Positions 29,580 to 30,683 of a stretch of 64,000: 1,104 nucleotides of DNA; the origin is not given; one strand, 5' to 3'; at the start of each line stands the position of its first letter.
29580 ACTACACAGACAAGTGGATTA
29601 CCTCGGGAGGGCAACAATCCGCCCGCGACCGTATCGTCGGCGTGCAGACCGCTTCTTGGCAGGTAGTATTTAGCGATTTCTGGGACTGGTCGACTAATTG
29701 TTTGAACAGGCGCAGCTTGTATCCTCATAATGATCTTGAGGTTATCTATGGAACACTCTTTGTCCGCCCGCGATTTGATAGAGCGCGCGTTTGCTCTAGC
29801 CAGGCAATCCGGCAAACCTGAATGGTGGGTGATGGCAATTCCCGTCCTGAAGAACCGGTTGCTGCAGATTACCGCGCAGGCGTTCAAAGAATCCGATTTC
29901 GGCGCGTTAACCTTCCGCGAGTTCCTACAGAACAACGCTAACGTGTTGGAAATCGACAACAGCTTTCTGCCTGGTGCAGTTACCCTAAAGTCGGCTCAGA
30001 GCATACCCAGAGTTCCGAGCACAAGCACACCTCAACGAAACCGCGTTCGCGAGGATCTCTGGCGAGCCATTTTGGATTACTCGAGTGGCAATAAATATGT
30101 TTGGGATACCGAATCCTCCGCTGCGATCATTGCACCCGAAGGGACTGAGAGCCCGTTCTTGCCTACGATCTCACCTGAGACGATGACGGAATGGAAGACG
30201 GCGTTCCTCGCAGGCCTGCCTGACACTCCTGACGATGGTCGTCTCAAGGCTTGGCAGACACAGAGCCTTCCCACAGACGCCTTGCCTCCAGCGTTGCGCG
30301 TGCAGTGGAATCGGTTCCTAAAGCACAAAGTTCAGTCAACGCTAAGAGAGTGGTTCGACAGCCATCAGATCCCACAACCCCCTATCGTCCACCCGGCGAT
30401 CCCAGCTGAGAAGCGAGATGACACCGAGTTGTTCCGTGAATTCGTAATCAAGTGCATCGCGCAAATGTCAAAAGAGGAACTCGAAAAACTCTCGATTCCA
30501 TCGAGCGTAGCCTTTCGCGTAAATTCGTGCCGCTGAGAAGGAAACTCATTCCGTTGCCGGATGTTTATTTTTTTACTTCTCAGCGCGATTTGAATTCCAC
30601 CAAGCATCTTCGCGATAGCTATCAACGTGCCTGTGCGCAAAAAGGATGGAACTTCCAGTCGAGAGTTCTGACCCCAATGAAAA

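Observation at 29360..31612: Compositionally foreign two-gene islet: OST-HTH-like protein plus His-motif protein of unknown family (best candidate for an undescribed system)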

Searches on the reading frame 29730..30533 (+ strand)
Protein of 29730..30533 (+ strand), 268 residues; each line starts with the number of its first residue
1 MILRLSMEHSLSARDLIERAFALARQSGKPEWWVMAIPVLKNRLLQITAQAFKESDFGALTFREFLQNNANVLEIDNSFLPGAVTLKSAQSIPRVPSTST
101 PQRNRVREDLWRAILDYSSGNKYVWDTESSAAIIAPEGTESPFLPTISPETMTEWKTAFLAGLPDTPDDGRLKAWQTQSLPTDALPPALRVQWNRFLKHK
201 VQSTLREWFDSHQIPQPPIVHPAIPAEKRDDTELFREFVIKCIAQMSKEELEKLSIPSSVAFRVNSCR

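Call 6: search_protein_families(library=pfam, proteins=[window:29730-30533:+], max_evalue=1)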
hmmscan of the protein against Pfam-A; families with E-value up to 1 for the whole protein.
window:29730-30533:+ (268 aa): 1 family
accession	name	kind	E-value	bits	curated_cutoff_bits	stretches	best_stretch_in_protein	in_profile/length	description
PF22592.2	FCaBP_EF-hand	-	0.013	16.2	27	0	50-78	22-50/93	FCaBP EF-hand domain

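Call 7: search_protein_families(library=padloc, proteins=[window:29730-30533:+], max_evalue=1)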
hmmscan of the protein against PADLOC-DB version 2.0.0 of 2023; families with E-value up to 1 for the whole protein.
window:29730-30533:+ (268 aa): 0 families

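Call 8: search_protein_families(library=ncbifam, proteins=[window:29730-30533:+], max_evalue=1)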
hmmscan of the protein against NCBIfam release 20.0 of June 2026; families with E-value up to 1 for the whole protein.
window:29730-30533:+ (268 aa): 0 families

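Call 10: find_homologous_proteins(query=window:29748-30533:+, max_evalue=0.001)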
Query window:29748-30533:+ (262 aa): 64 proteins with E <= 0.001 among 932 candidates.
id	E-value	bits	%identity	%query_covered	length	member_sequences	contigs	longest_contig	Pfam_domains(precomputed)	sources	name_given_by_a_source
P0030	4.7e-172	588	100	100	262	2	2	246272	-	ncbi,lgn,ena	-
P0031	1.2e-161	554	94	100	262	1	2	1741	-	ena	-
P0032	1.9e-146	504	86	100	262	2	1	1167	-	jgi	jgi:hypothetical protein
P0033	1.4e-140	485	82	100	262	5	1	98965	-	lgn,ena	-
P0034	1.1e-138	479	81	100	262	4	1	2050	-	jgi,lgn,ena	-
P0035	2.3e-138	478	82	100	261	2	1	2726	-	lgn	-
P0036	2.9e-138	477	81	100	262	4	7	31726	-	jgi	jgi:hypothetical protein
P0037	3.8e-136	470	80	100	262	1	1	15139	-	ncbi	-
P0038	1.0e-135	469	79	100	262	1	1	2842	-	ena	-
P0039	5.6e-135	467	79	100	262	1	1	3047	-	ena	-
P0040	3.4e-133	461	79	100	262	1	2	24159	-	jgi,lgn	jgi:hypothetical protein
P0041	3.5e-133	461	78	100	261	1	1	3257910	-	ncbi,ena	-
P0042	1.2e-132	459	77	100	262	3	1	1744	-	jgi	jgi:hypothetical protein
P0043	3.3e-132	457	80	100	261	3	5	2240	-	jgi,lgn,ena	jgi:hypothetical protein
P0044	9.3e-131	453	76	100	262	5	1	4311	-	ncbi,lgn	-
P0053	9.4e-105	367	65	99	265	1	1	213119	-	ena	-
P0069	1.8e-61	226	45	98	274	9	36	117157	-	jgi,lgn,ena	jgi:hypothetical protein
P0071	2.9e-61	225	46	100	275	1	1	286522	-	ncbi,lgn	ncbi:MAG: hypothetical protein U0Q16_19955 [Bryobacteraceae bacterium]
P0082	1.2e-57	213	43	98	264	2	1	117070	-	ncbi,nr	ncbi:MAG: hypothetical protein C0504_06645 [Candidatus Solibacter sp.]|nr:hypothetical protein [Cand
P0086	1.6e-54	203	44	89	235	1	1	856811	-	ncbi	-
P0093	1.2e-38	151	36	94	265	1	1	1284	-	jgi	-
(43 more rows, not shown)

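Call 14: find_encoding_contigs(protein=P0041, flank=8000, max_places=3)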
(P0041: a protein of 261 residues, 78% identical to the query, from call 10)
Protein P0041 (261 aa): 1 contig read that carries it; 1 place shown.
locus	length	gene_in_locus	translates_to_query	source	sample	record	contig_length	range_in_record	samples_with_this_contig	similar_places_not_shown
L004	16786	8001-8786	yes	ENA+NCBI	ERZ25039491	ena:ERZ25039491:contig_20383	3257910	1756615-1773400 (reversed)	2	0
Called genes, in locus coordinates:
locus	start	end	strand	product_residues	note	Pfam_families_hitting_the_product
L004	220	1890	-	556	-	PF00118:Cpn60_TCP1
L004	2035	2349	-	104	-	PF00166:Cpn10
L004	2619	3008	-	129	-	-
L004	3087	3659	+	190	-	-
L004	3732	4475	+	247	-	PF23441:SDR (weak), PF00106:adh_short, PF01370:Epimerase (weak), PF08659:KR, PF13561:adh_short_C2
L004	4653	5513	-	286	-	PF19567:CpsB_CapC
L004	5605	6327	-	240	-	PF13507:GATase_5, PF01965:DJ-1_PfpI, PF07685:GATase_3 (weak)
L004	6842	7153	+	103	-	PF08681:TacA1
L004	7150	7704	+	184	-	PF00583:Acetyltransf_1 (weak), PF13673:Acetyltransf_10 (faint), PF13508:Acetyltransf_7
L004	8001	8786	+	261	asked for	-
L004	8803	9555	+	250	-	-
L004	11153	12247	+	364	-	PF07238:PilZ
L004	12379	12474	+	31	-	-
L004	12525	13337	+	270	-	PF01790:LGT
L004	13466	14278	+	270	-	PF01790:LGT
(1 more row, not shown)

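Call 15: find_encoding_contigs(protein=P0071, flank=8000, max_places=3)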
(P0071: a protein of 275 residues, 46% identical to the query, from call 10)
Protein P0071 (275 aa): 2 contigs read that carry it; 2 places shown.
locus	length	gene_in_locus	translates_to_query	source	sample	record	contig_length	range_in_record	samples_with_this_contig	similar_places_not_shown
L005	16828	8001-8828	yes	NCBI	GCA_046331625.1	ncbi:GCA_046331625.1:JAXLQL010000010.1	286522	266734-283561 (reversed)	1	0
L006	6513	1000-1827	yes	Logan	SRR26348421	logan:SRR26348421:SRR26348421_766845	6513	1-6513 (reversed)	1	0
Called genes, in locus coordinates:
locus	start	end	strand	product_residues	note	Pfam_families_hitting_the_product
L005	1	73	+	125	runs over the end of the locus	-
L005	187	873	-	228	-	PF05685:Uma2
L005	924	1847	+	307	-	-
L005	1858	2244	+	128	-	PF01042:Ribonuc_L-PSP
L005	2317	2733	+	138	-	-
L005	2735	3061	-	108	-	-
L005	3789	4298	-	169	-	PF13450:NAD_binding_8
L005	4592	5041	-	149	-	PF09424:YqeY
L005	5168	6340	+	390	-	PF00266:Aminotran_5, PF01053:Cys_Met_Meta_PP (weak)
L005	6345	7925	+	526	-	PF00389:2-Hacid_dh, PF02826:2-Hacid_dh_C, PF19304:PGDH_inter, PF01842:ACT (faint)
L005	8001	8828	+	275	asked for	-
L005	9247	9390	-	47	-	-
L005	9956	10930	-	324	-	-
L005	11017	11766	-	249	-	PF05742:TANGO2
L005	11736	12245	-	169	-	-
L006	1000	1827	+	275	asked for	-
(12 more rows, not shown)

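Call 16: find_encoding_contigs(protein=P0086, flank=8000, max_places=3)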
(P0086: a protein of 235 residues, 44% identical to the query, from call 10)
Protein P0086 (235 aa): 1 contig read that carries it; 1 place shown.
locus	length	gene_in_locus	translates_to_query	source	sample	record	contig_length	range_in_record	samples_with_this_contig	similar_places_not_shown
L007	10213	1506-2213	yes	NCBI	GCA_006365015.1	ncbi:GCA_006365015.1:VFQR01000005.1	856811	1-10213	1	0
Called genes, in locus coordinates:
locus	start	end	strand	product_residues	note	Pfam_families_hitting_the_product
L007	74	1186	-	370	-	-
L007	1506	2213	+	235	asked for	-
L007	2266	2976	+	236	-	-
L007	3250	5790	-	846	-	PF00580:UvrD-helicase, PF01443:Viral_helicase1 (faint), PF13245:AAA_19, PF13604:AAA_30 (faint), PF13361:UvrD_C, PF13538:UvrD_C_2, PF21196:PcrA_UvrD_tudor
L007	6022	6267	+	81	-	-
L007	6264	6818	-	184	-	PF10502:Peptidase_S26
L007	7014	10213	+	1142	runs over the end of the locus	PF13620:CarboxypepD_reg, PF13715:CarbopepD_reg_2 (faint), PF22904:NOMO1-like_2nd (weak), PF25183:OMP_b-brl_4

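Call 23: search_solved_structures(query=A2, max_evalue=10, show_alignments=2)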
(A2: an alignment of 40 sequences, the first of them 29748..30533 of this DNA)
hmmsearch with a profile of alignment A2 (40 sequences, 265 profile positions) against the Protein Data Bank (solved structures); distinct sequences matched with E-value up to 10: 3.
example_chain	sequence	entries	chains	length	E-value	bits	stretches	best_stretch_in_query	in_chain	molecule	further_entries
3g5o_A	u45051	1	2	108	0.26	13.6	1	55-122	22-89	Uncharacterized protein Rv2865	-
5u1z_A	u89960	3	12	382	0.84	11.9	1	145-255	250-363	Putative aminotransferase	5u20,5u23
5u21_A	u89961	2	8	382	0.84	11.9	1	145-255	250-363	Putative aminotransferase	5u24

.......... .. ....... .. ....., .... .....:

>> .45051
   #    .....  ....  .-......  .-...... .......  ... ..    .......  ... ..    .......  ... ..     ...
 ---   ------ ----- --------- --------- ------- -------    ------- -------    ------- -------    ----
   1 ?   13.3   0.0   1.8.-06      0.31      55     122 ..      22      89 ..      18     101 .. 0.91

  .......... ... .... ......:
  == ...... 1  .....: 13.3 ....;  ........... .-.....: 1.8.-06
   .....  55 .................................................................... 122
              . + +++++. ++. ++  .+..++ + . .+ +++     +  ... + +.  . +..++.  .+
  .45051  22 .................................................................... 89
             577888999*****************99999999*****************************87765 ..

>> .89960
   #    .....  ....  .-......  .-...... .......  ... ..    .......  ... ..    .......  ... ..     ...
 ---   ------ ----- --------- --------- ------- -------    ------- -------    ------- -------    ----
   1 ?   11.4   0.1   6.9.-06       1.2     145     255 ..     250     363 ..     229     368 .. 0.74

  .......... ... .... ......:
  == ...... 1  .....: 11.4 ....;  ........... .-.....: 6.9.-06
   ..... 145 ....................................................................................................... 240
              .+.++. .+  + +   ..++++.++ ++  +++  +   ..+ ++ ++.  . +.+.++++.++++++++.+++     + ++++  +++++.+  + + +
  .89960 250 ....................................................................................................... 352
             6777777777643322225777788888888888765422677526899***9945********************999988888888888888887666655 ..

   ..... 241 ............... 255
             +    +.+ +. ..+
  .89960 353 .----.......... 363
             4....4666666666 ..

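Call 24: find_related_loci(query=A2, collection=genome_contigs, flank=10000)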
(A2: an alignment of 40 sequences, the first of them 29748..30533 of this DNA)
Query A2 (262 aa) in genome_contigs; peptide patterns used: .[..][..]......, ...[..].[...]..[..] (x = any residue, [..] = any of these).
37 stretches matched a pattern; 21 encode a relative of the query (tblastn E <= 1e-3); 21 distinct loci.
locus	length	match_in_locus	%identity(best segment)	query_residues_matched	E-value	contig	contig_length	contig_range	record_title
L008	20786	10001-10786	84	1-262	9e-149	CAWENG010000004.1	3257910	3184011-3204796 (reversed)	MAG: uncultured Acidobacteriaceae bacterium isolate MFD02248.bin.2.115 genome assembly, contig: contig_20383, whole geno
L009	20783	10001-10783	78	1-262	3e-134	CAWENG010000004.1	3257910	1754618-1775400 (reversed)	MAG: uncultured Acidobacteriaceae bacterium isolate MFD02248.bin.2.115 genome assembly, contig: contig_20383, whole geno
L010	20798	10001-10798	44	1-262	4e-67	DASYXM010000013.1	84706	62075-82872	MAG TPA_asm: Bryobacteraceae bacterium isolate SMAG_U6308 k141_5886, whole genome shotgun sequence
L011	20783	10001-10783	46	1-257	3e-66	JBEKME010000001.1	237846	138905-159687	MAG: Terriglobia bacterium isolate SPRUCE 387 SPRUCE_387_1, whole genome shotgun sequence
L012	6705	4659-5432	44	1-258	1e-64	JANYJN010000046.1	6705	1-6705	MAG: Candidatus Solibacter sp. isolate GL140_4_metabinner_111_sub GL140_4_k141_1380943, whole genome shotgun sequence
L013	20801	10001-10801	46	1-262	4e-62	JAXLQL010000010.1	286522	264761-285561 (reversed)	MAG: Bryobacteraceae bacterium isolate STL-ACI2 C1.117.fa-10, whole genome shotgun sequence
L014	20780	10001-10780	43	1-257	8e-62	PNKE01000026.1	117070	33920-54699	MAG: Candidatus Solibacter sp. isolate PR.3.38 PR_1000029_117070, whole genome shotgun sequence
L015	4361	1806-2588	41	1-258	1e-58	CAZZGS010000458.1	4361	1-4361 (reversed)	MAG TPA_asm: uncultured Bryobacter sp. isolate SRP128246_co1_71 genome assembly, contig: NODE_57773_length_4361_cov_6.07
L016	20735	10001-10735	40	7-254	7e-57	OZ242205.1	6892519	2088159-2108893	MAG: Vicinamibacterales bacterium isolate eeb0043e-0032-4cf8-a264-719f6bba5173 genome assembly, chromosome: 1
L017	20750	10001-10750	39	6-258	2e-52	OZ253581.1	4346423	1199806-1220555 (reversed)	MAG: Vicinamibacterales bacterium isolate ea6a457f-ca14-4499-b623-59ce1cb781d9 genome assembly, chromosome: 1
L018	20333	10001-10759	36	10-257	2e-45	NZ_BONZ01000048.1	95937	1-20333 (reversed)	Rugosimonospora africana strain NBRC 104875 sequence048, whole genome shotgun sequence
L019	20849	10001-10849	32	8-259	2e-36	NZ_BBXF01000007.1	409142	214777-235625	Herbidospora daliensis strain NBRC 106372, whole genome shotgun sequence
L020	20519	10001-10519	40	87-258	4e-36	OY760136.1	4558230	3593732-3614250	MAG: Vicinamibacterales bacterium isolate f9e760c9-8bbe-4e76-9a0a-40d6f1fb97b8 genome assembly, chromosome: 1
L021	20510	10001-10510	39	91-259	4e-34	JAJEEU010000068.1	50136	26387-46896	MAG: Vicinamibacteria bacterium isolate p16x34bins.50 k141_974235, whole genome shotgun sequence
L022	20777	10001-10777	35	10-258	1e-36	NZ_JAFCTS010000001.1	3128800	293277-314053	Microbacterium sp. TWP3-1-2b2 NODE_1_length_3128800_cov_12.868961, whole genome shotgun sequence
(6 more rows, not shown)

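Call 28: predict_structure(alignment_id=A2)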
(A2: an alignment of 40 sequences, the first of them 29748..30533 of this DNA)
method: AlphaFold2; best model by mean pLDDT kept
length: 262 residues; sequences in the alignment: 40
mean_pLDDT: 78.7   pTM: 0.47
mean pLDDT of the five models: 78.7, 77.8, 77.7, 77.7, 76.1
residues with pLDDT >= 90: 72; 70-90: 130; 50-70: 38; < 50: 22
segments of 3 or more residues with pLDDT < 50: 1-3, 85-96, 218-223
pLDDT, mean of each block of 10 residues (from residue 1): 66 87 78 90 89 90 88 80 53 49 91 90 90 90 91 84 76 80 86 93 92 63 57 75 70 56 46
secondary structure, 60 per line:
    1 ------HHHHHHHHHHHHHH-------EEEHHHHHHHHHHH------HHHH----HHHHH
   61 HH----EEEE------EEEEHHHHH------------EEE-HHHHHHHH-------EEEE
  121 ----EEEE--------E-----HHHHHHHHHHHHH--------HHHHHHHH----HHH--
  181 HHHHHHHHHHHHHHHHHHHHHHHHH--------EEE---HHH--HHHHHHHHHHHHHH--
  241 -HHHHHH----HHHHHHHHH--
elements in order: H7-20 E28-30 H31-41 H48-51 H56-62 E67-70 E77-80 H81-85 E98-100 H102-109 E117-120 E125-128 H143-155 H164-171 H181-205 E214-216 H225-238 H242-247 H252-260

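Call 33: fold_search(model_id=the predicted structure, library=pdb)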
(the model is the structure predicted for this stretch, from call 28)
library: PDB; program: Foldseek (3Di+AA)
matches with E <= 10: 297; with E <= 0.001: 0
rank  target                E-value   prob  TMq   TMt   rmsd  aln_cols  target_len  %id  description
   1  3rco_B                1.6e-01  0.97  0.21  0.57   4.0        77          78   22  Crystal structure of a conserved motif in human TDRD7 (released 2012-04-04)
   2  2lh9_MODEL_1_A        1.6e-01  0.96  0.21  0.54   4.3        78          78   23  NMR structure of the first lotus domain of tudor domain-containing protein 7 (released 2012-08-08)
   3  9gm7_C                2.0e-01  0.35  0.22  0.14  18.9       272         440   11  MukBEF in a nucleotide-bound state with open neck gate (monomer) (released 2025-03-26)
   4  3rco_A                2.5e-01  0.95  0.21  0.57   4.0        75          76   23  Crystal structure of a conserved motif in human TDRD7 (released 2012-04-04)
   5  9gm7_D                3.4e-01  0.21  0.21  0.20  17.8       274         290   10  MukBEF in a nucleotide-bound state with open neck gate (monomer) (released 2025-03-26)
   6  8as8_C                3.6e-01  0.11  0.17  0.20  17.1       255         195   13  E. coli Wadjet JetABC monomer (released 2022-12-14)
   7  2o0y_B                3.8e-01  0.12  0.17  0.18  17.9       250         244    8  Crystal structure of putative transcriptional regulator RHA1_ro06953 (IclR-family) from Rhodococcus sp. (released 2006-12-26)
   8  5fd5_E                4.1e-01  0.18  0.17  0.28  16.8       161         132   14  manganese uptake regulator (released 2016-12-28)
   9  5fd5_D                4.5e-01  0.21  0.17  0.29  16.8       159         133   12  manganese uptake regulator (released 2016-12-28)
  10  5fd5_C                4.8e-01  0.21  0.17  0.29  16.1       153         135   12  manganese uptake regulator (released 2016-12-28)
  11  2a07_J                5.1e-01  0.44  0.19  0.42   6.0        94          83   13  Crystal Structure of Foxp2 bound Specifically to DNA. (released 2006-01-31)
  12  4rb2_D                5.4e-01  0.41  0.20  0.35  16.8       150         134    9  Crystal structure of Magnetospirillum gryphiswaldense MSR-1 SeMet-Fur-Mn2+-feoAB1 operator (released 2015-07-15)
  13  4ray_A                5.4e-01  0.38  0.19  0.32  15.9       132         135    9  Crystal structure of Magnetospirillum gryphiswaldense MSR-1 Apo-Fur (released 2015-07-15)
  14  5fd6_D                5.7e-01  0.28  0.19  0.34  16.9       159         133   12  zinc-bound manganese uptake regulator (released 2016-12-28)
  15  9gm9_D                5.7e-01  0.18  0.22  0.18  19.2       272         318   11  MukBEF in a DNA capture state (released 2025-03-26)
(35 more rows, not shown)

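Call 70: find_encoding_contigs(protein=P0053, flank=10000, max_places=2)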
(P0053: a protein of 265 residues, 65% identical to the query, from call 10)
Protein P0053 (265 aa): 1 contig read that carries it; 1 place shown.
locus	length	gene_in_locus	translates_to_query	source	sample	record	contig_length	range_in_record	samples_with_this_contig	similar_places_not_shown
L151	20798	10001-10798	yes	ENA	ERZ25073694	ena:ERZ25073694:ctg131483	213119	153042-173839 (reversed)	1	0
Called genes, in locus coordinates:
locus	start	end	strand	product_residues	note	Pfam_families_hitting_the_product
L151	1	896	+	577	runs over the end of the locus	PF20142:Scaffold, PF01471:PG_binding_1, PF03734:YkuD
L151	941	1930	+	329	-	PF00730:HhH-GPD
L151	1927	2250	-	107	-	-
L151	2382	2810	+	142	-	PF02566:OsmC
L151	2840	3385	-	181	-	PF09195:Endonuc-BglII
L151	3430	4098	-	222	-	PF05063:MT-A70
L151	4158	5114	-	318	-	PF01545:Cation_efflux, PF16916:ZT_dimer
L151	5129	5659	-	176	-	PF12158:DUF3592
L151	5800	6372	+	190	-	PF00227:Proteasome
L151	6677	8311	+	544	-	PF00004:AAA (weak), PF07728:AAA_5 (weak), PF00004:AAA (weak), PF07724:AAA_2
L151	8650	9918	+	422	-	PF02899:Phage_int_SAM_1 (weak), PF00589:Phage_integrase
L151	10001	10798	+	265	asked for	-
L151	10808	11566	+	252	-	-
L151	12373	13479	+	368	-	PF00126:HTH_1, PF03466:LysR_substrate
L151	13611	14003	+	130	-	PF04956:TrbC (weak)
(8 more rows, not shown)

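Call 71: find_encoding_contigs(protein=P0069, flank=10000, max_places=3)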
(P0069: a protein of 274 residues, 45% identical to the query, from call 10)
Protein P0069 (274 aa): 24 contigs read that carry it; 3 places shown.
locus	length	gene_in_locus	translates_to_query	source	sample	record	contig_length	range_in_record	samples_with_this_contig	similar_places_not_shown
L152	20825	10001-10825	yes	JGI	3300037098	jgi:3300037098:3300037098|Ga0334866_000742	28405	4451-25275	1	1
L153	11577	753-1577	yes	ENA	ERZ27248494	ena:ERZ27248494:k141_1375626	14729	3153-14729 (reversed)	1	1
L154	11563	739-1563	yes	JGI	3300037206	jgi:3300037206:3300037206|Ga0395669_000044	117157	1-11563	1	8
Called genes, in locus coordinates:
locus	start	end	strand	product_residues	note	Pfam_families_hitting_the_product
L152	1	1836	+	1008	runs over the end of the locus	PF07244:POTRA, PF01103:Omp85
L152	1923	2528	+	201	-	PF03938:OmpH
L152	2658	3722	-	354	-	PF01263:Aldose_epim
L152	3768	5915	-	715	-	PF00403:HMA (weak), PF00122:E1-E2_ATPase, PF00702:Hydrolase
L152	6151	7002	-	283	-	PF02153:PDH_N, PF20463:PDH_C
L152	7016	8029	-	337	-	PF18152:DAHP_snth_FXD, PF00793:DAHP_synth_1, PF03102:NeuB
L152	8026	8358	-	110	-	PF01817:CM_2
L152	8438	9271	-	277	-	PF00290:Trp_syntA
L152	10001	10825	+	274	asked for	-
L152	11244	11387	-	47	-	-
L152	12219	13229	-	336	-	-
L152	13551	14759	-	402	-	PF00291:PALP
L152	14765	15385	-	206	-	PF00697:PRAI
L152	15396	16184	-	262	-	PF00218:IGPS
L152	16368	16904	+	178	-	-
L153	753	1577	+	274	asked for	-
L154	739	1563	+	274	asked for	-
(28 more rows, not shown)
